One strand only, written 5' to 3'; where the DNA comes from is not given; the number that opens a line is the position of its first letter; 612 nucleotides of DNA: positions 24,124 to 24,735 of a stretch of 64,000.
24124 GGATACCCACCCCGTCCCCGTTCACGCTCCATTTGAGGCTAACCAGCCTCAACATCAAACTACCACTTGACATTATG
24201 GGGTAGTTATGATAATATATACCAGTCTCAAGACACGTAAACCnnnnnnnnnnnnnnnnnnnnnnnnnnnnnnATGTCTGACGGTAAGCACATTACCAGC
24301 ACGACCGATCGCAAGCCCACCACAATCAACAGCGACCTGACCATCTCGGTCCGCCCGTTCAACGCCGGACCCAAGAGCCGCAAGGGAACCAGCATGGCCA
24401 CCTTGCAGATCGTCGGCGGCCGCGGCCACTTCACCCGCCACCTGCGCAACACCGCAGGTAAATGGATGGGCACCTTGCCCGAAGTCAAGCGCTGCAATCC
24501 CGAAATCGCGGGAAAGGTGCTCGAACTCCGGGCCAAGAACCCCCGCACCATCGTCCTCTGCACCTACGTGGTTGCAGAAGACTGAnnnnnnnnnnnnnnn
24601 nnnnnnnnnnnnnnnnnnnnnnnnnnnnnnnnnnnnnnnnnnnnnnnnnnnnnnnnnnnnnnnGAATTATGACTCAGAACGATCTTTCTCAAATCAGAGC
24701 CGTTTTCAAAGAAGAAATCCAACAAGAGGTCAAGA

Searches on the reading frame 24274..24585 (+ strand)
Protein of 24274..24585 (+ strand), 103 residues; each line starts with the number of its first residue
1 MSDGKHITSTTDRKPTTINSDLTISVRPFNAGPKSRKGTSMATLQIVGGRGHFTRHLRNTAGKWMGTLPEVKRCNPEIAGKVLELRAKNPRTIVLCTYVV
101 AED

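Call 71: find_homologous_proteins(query=window:24274-24585:+)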
Query window:24274-24585:+ (103 aa): 1 proteins with E <= 0.001 among 2 candidates.
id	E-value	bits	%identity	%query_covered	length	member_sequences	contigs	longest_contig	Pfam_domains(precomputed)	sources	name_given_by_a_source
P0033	1.6e-62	226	100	100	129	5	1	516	-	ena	-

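Call 83: search_protein_families(library=ncbifam, proteins=[window:24274-24585:+], max_evalue=0.05)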
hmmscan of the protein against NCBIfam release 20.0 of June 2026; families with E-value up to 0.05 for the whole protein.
window:24274-24585:+ (103 aa): 0 families

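Call 84: search_protein_families(library=padloc, proteins=[window:24274-24585:+], max_evalue=0.05)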
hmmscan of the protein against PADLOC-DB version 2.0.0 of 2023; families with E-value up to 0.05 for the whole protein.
window:24274-24585:+ (103 aa): 0 families

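Call 89: find_related_loci(query=window:24274-24582:+, collection=viral_contigs, flank=3000)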
Query window:24274-24582:+ (103 aa) in viral_contigs; peptide patterns used: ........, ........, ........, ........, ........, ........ (x = any residue, [..] = any of these).
4 stretches matched a pattern, but none encodes a relative of the query by tblastn (E <= 1e-3).

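Call 97: search_protein_families(library=pfam, proteins=[window:24274-24585:+], max_evalue=0.1)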
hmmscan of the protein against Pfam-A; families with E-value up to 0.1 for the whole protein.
window:24274-24585:+ (103 aa): 0 families
